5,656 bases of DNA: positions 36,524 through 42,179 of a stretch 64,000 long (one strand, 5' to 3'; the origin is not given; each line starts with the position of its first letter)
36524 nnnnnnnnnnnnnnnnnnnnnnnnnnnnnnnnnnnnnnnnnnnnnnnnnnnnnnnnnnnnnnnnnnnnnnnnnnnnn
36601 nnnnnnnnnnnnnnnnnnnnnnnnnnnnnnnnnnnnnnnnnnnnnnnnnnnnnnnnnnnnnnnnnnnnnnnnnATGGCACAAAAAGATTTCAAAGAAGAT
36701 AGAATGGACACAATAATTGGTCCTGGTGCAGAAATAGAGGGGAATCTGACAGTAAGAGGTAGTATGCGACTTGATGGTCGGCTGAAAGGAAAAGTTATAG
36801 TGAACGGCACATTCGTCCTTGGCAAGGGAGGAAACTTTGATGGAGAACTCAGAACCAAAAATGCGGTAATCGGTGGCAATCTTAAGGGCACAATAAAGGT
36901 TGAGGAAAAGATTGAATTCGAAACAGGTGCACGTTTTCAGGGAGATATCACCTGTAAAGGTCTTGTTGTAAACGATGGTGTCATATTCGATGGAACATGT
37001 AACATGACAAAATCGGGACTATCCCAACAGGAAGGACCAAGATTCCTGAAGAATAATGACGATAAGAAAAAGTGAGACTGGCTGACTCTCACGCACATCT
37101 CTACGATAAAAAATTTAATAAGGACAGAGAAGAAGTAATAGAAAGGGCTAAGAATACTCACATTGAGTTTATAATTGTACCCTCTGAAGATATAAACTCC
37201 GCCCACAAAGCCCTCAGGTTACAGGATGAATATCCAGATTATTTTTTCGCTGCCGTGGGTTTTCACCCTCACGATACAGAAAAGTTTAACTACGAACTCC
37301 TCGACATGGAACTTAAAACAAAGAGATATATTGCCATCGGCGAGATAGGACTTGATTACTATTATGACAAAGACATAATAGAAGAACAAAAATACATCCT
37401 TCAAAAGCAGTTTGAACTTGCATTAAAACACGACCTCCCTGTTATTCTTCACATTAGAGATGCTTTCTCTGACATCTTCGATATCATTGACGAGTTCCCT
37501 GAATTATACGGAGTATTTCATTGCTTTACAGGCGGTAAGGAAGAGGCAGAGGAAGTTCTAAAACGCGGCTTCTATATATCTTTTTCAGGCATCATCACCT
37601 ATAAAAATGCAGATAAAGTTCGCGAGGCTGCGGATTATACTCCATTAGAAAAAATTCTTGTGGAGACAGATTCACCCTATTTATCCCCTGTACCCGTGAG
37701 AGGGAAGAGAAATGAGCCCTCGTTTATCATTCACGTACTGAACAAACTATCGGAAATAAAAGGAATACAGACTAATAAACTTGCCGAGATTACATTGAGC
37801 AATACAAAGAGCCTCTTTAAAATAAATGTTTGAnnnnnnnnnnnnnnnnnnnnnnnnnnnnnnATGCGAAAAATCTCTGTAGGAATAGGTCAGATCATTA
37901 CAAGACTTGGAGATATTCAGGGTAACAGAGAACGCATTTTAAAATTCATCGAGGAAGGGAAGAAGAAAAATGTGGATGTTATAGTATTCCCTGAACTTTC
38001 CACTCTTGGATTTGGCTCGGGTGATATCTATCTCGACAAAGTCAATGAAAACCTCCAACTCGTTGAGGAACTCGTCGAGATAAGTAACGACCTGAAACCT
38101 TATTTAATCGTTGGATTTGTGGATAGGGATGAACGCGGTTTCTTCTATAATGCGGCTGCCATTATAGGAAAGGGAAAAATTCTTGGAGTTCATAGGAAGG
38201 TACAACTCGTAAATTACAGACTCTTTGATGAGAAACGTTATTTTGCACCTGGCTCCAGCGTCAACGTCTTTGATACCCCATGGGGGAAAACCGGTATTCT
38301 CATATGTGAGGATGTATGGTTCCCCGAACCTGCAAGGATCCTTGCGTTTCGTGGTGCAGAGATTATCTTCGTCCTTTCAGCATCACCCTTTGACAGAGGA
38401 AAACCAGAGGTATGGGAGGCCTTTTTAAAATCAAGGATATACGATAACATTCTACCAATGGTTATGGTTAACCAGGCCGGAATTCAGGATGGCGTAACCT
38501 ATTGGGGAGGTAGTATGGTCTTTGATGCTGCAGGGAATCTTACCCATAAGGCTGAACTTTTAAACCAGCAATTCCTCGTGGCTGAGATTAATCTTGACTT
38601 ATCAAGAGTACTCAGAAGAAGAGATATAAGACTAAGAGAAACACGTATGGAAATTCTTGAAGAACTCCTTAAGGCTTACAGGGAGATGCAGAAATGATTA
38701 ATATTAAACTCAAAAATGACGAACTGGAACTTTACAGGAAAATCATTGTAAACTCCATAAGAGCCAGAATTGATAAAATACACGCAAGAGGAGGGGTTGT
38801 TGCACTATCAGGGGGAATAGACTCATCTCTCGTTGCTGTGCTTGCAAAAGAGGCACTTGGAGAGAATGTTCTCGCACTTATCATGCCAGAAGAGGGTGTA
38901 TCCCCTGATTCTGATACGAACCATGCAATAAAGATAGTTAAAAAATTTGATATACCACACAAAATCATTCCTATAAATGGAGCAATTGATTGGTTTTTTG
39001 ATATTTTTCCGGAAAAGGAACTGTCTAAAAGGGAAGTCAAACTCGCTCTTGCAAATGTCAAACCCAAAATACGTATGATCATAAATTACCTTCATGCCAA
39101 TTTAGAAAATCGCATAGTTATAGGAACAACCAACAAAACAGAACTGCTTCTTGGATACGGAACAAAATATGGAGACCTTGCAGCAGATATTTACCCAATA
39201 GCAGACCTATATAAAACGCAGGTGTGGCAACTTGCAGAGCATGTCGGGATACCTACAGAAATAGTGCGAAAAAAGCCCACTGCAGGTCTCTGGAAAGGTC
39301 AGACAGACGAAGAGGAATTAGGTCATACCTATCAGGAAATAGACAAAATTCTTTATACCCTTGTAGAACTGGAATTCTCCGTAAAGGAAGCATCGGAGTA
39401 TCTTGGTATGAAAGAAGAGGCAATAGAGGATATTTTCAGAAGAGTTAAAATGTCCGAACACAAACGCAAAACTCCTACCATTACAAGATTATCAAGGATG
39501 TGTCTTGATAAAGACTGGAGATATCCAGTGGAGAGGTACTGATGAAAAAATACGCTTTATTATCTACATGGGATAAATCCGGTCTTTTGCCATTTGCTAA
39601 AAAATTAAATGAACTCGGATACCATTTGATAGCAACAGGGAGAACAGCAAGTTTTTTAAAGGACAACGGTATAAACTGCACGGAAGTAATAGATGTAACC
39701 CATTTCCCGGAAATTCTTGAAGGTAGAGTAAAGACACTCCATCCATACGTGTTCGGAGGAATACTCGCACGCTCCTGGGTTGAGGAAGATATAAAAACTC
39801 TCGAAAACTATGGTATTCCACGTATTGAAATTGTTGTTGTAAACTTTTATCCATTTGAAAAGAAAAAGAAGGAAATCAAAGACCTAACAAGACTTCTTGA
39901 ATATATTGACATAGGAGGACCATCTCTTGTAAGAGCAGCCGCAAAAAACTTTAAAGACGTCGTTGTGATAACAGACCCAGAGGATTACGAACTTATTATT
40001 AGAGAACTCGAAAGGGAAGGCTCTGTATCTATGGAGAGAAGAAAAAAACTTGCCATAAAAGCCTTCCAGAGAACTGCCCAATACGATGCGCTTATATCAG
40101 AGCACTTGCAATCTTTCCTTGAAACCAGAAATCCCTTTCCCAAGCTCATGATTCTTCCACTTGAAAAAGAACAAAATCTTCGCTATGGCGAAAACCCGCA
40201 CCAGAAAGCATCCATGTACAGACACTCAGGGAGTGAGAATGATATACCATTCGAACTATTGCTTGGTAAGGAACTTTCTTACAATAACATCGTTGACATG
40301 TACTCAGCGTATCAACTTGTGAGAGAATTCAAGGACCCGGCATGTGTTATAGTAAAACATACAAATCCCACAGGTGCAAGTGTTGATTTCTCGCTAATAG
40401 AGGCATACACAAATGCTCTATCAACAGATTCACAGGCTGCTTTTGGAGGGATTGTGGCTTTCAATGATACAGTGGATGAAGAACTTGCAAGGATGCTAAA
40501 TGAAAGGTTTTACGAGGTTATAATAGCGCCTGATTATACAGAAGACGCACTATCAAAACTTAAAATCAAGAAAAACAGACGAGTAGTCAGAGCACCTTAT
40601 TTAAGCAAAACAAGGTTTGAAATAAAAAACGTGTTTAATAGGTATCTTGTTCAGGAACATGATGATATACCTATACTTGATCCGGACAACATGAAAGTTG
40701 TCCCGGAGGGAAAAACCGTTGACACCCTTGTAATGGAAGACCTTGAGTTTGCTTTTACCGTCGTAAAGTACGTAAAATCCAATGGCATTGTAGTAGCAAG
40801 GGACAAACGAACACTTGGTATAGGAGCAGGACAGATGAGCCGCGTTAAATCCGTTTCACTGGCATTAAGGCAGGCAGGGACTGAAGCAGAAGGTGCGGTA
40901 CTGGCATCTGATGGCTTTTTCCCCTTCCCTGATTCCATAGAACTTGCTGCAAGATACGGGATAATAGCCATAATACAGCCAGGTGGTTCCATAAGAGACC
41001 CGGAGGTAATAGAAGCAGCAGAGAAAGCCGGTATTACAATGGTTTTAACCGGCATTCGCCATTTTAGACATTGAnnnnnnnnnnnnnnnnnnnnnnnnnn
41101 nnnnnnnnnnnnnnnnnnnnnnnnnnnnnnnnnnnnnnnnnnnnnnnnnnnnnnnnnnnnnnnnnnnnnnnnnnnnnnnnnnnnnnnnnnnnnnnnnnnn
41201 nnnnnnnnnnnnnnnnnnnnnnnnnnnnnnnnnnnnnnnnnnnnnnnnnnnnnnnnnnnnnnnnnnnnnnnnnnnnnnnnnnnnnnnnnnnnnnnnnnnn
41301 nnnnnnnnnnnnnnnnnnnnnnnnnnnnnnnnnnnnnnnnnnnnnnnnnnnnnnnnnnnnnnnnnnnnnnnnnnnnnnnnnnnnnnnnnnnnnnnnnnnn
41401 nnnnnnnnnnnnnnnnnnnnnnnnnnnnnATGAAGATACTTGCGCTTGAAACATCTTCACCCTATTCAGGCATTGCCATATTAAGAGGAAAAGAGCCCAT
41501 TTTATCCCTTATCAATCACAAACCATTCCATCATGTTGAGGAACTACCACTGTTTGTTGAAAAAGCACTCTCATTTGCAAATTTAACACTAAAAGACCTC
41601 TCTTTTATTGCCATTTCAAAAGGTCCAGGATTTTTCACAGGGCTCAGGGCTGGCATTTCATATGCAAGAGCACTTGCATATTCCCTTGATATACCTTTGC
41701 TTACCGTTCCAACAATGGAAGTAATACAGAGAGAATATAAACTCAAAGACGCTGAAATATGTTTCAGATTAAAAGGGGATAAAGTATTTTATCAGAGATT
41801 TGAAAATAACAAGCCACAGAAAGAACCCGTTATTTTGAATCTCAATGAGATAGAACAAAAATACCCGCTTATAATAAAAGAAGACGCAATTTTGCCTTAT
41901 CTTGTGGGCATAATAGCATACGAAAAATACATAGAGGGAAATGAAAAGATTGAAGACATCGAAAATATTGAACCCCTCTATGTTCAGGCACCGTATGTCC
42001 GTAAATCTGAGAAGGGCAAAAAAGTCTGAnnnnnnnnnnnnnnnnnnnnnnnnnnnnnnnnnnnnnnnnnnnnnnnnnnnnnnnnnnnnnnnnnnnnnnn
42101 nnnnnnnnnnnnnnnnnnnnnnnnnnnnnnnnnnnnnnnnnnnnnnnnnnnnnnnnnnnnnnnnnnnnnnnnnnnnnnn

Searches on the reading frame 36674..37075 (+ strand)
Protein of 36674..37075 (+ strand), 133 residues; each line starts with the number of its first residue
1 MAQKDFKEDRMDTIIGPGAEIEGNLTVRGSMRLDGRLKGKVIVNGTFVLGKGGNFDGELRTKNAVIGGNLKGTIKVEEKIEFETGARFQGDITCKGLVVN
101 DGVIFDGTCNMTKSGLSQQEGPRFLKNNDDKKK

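Call 75: search_protein_families(library=pfam, proteins=[window:36674-37075:+], max_evalue=0.00001)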
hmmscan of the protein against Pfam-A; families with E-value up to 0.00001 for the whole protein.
window:36674-37075:+ (133 aa): 1 family
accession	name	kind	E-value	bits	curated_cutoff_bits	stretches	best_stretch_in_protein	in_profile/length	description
PF04519.19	Bactofilin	-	1.4e-24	86.6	27.9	1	13-109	1-97/98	Polymer-forming cytoskeletal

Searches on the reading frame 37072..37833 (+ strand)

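Call 75: search_protein_families(library=pfam, proteins=[window:37072-37833:+], max_evalue=0.00001)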
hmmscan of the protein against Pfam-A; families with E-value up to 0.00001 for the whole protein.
window:37072-37833:+ (253 aa): 1 family
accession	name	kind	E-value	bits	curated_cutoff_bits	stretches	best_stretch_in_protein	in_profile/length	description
PF01026.27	TatD_DNase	-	1.2e-81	274.3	27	1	5-250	2-253/253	TatD related DNase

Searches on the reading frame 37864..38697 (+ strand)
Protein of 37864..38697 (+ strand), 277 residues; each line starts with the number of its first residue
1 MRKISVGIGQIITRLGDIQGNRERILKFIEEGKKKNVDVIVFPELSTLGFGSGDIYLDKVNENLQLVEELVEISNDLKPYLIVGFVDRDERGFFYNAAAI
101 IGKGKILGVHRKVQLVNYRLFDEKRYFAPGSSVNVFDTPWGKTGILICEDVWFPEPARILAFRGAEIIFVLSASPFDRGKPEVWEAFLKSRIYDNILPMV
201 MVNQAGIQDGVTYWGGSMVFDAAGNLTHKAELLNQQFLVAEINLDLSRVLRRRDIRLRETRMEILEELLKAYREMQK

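Call 75: search_protein_families(library=pfam, proteins=[window:37864-38697:+], max_evalue=0.00001)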
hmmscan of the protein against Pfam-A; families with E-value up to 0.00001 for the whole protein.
window:37864-38697:+ (277 aa): 1 family
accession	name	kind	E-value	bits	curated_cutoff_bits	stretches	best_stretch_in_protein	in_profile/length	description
PF00795.27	CN_hydrolase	-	5.2e-43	147.7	23.2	1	6-251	2-255/256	Carbon-nitrogen hydrolase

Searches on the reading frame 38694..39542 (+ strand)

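Call 75: search_protein_families(library=pfam, proteins=[window:38694-39542:+], max_evalue=0.00001)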
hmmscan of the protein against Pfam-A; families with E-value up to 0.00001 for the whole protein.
window:38694-39542:+ (282 aa): 3 families
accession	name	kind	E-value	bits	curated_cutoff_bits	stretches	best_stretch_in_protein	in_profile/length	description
PF02540.23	NAD_synthase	-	3.4e-79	265.9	21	1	18-261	5-242/242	NAD synthase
PF03054.22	tRNA_Me_trans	-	7.3e-07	29.5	20.6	0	35-92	4-70/202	tRNA methyl transferase HUP domain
PF06508.19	QueC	-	7.1e-06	26.1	22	0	35-95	3-61/210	Queuosine biosynthesis protein QueC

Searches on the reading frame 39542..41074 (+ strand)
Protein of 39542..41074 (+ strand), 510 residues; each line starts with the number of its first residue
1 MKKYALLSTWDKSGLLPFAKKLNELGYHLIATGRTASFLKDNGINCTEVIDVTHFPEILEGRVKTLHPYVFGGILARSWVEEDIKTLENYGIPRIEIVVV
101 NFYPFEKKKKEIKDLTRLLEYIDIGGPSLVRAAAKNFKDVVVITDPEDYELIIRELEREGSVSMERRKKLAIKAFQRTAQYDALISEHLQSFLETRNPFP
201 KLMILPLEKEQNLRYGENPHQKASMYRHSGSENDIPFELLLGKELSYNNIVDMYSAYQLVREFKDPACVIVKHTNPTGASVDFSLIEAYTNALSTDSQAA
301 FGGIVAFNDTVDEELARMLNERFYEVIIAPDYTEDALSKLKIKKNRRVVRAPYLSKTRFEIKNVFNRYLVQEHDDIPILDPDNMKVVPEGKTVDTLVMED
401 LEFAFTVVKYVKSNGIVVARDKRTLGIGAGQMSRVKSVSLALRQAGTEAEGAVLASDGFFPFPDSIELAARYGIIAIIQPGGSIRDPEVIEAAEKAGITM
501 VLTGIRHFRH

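Call 75: search_protein_families(library=pfam, proteins=[window:39542-41074:+], max_evalue=0.00001)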
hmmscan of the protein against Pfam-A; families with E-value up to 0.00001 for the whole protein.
window:39542-41074:+ (510 aa): 2 families
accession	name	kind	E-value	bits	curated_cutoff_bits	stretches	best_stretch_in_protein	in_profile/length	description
PF01808.24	AICARFT_IMPCHas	-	1.3e-108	363.6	25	1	133-443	1-310/311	AICARFT/IMPCHase bienzyme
PF02142.27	MGS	-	1.8e-23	82.9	24.1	1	14-127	1-93/94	MGS-like domain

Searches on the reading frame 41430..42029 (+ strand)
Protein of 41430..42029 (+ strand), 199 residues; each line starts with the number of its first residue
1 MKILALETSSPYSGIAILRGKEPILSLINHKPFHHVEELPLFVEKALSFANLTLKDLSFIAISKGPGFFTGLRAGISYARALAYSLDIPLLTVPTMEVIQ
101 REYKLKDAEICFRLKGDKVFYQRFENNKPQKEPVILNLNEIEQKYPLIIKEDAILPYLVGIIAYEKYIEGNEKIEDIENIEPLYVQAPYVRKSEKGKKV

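Call 75: search_protein_families(library=pfam, proteins=[window:41430-42029:+], max_evalue=0.00001)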
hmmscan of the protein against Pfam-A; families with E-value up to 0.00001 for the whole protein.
window:41430-42029:+ (199 aa): 1 family
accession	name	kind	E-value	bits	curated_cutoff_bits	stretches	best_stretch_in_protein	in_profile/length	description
PF00814.31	TsaD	-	2.4e-20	73.8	24.8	1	34-109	28-103/264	tRNA N6-adenosine threonylcarbamoyltransferase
